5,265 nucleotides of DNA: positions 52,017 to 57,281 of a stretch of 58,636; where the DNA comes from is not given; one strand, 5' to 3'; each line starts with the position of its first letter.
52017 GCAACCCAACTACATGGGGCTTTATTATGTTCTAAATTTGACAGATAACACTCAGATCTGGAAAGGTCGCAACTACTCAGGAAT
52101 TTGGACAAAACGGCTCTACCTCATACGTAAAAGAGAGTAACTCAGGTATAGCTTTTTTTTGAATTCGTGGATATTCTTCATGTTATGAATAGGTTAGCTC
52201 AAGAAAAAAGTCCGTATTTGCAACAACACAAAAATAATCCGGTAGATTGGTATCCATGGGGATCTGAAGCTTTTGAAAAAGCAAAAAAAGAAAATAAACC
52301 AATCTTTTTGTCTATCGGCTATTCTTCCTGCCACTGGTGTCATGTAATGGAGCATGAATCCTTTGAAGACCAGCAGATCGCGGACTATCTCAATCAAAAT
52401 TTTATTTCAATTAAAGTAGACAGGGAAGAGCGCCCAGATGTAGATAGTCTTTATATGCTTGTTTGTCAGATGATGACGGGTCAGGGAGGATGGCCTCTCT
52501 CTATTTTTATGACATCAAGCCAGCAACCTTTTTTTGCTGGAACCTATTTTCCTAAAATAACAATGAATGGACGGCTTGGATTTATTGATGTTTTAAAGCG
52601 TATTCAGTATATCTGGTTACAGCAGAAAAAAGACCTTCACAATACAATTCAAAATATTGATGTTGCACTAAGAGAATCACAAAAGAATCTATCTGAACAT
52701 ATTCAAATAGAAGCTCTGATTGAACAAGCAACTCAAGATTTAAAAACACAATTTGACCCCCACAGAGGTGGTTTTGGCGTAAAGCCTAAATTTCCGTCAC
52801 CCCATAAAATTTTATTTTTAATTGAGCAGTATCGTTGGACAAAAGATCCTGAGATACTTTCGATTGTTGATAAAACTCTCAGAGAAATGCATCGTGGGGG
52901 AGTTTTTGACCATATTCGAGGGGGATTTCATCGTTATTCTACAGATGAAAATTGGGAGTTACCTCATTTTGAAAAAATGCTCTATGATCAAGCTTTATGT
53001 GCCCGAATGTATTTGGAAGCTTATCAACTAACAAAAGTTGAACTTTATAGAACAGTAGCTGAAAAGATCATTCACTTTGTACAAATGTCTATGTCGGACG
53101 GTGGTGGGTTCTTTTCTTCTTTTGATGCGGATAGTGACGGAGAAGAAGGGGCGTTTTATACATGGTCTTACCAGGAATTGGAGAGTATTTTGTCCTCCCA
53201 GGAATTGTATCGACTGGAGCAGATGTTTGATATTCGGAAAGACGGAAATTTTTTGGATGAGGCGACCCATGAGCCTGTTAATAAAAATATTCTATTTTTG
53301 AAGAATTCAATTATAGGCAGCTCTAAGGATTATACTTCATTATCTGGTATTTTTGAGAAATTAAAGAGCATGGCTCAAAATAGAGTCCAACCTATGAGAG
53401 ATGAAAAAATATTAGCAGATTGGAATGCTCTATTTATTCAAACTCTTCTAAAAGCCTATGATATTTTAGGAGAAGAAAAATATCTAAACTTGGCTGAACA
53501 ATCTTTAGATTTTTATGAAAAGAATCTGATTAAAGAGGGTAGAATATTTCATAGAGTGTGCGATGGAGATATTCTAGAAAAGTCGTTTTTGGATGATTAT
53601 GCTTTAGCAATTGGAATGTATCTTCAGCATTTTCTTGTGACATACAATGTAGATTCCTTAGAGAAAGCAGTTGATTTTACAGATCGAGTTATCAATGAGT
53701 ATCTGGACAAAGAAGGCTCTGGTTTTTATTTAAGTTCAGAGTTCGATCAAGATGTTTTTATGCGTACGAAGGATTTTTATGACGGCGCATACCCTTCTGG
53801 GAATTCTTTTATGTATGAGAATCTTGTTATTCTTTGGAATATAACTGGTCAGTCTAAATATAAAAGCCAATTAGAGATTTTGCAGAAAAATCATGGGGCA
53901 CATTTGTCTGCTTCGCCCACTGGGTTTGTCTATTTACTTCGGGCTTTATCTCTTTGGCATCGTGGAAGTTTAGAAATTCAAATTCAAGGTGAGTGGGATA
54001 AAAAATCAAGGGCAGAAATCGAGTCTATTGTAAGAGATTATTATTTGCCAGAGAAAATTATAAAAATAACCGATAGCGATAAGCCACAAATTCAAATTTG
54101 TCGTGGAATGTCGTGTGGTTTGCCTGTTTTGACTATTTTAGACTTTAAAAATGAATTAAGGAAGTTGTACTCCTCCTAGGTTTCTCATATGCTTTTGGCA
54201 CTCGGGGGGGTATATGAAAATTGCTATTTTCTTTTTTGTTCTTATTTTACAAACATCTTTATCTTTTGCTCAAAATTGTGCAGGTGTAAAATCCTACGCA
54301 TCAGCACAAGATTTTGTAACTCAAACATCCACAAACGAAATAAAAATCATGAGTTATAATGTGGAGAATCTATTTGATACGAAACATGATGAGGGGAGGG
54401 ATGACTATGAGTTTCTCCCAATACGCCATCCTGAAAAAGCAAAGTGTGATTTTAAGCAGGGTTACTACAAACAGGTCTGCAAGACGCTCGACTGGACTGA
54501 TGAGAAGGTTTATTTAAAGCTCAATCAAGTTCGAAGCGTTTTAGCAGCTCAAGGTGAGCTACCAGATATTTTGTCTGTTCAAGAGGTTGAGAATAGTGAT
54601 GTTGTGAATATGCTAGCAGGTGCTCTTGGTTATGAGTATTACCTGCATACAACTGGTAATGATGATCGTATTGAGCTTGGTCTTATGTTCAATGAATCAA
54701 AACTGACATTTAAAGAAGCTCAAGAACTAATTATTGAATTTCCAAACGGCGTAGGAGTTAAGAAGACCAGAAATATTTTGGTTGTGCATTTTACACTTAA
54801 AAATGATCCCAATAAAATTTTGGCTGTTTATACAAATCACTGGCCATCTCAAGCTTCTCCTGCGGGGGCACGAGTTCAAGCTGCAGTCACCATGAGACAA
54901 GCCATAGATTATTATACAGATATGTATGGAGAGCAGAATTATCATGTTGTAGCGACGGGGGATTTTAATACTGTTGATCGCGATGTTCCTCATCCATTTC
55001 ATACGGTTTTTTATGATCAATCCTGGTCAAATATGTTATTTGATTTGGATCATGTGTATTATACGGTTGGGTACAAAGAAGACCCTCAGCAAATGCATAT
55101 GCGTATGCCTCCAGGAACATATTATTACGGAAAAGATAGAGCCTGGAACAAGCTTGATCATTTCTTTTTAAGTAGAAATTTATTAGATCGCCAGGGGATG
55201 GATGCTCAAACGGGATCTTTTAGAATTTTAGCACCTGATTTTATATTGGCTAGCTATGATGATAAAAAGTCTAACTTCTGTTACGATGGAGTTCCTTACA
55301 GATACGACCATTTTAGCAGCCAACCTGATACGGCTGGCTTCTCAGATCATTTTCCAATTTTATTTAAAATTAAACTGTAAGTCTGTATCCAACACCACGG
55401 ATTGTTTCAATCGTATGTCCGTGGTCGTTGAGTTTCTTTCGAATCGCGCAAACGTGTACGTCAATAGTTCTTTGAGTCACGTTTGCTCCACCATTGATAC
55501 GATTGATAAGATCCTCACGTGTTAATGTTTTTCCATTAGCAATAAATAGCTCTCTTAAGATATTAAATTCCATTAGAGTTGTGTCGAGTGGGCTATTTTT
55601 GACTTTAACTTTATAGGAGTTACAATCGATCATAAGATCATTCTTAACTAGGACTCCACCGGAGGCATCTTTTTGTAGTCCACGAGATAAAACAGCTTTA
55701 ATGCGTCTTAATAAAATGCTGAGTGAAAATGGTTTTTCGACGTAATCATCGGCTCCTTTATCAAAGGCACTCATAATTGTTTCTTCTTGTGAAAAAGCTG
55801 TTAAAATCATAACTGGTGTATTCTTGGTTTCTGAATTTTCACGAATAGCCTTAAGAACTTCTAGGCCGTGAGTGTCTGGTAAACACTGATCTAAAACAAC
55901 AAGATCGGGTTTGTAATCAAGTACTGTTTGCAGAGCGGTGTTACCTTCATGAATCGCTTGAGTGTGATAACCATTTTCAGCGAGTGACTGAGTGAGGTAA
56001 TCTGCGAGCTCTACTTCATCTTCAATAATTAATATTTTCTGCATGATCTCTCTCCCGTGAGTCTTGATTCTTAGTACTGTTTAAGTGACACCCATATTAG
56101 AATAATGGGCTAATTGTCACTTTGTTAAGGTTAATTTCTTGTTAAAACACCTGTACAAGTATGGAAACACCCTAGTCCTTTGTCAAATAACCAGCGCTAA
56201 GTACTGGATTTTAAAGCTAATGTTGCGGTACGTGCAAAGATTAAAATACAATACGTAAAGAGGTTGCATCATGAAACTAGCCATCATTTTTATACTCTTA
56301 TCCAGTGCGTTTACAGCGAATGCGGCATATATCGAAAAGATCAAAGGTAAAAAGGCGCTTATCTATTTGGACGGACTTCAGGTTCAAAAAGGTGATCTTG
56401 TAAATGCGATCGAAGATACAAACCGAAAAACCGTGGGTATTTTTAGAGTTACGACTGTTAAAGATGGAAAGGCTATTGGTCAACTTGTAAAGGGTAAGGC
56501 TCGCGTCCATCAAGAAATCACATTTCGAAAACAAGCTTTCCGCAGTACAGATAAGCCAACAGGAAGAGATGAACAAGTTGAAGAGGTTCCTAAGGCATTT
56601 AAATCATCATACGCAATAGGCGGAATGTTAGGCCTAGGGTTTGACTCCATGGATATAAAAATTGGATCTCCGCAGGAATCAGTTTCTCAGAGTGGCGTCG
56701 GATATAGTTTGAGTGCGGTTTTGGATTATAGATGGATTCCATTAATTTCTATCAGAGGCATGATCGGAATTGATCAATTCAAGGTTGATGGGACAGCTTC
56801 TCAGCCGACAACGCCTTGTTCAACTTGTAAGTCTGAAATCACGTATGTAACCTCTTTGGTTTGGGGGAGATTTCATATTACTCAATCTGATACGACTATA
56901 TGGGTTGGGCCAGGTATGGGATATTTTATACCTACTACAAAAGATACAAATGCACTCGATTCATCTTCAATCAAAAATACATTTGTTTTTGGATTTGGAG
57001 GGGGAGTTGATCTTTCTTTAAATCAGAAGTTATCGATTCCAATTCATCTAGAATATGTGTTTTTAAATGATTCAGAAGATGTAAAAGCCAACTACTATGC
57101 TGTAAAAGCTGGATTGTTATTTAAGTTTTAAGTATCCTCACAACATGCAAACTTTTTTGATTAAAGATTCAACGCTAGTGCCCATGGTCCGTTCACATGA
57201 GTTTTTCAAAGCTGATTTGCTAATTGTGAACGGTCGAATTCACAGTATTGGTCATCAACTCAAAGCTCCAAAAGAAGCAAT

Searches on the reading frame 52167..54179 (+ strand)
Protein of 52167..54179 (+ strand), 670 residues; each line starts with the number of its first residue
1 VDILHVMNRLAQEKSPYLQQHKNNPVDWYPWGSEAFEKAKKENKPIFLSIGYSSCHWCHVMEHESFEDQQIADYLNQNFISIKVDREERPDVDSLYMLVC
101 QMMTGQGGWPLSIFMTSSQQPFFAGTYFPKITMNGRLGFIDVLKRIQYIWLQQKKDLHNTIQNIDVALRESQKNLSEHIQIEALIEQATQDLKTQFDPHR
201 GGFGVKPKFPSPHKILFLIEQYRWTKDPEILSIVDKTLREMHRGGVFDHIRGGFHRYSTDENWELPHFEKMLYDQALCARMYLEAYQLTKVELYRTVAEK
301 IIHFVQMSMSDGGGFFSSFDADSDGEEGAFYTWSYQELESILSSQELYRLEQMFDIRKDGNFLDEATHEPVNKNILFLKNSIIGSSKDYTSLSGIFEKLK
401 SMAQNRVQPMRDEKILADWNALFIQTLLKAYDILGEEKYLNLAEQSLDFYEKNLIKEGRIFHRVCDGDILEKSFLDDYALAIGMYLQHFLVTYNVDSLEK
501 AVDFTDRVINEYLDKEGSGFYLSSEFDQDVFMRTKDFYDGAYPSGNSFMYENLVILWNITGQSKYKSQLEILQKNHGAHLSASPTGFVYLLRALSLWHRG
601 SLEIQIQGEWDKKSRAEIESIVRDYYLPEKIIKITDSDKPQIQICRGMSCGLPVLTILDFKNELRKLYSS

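Call 102: search_protein_families(library=pfam, proteins=[window:52167-54179:+], max_evalue=0.0001)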
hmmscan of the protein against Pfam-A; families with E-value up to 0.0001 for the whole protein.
window:52167-54179:+ (670 aa): 5 families
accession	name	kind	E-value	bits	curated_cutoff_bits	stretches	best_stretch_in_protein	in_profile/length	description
PF03190.21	Thioredox_DsbH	-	1.1e-76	256.8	27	1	8-166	2-160/163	Protein of unknown function, DUF255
PF13899.12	Thioredoxin_7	-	1.1e-09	38.7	27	1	27-91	1-65/83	Thioredoxin-like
PF06662.19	C5-epim_C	-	4.3e-09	36.6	23.3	0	274-320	30-76/188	D-glucuronyl C5-epimerase C-terminus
PF07470.19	Glyco_hydro_88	-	1.1e-05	25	26.6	0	219-316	39-119/352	Glycosyl Hydrolase Family 88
PF13098.12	Thioredoxin_2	-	8.1e-05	23.4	27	0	39-90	1-54/104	Thioredoxin-like domain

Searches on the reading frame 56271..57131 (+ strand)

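Call 28: search_protein_families(library=pfam, proteins=[window:56271-57131:+], max_evalue=0.01)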
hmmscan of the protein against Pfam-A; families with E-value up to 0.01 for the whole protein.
window:56271-57131:+ (286 aa): 1 family
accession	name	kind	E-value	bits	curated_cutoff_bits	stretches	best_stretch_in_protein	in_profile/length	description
PF13505.12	OMP_b-brl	-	1.7e-05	25.5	28.7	1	122-284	26-175/175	Outer membrane protein beta-barrel domain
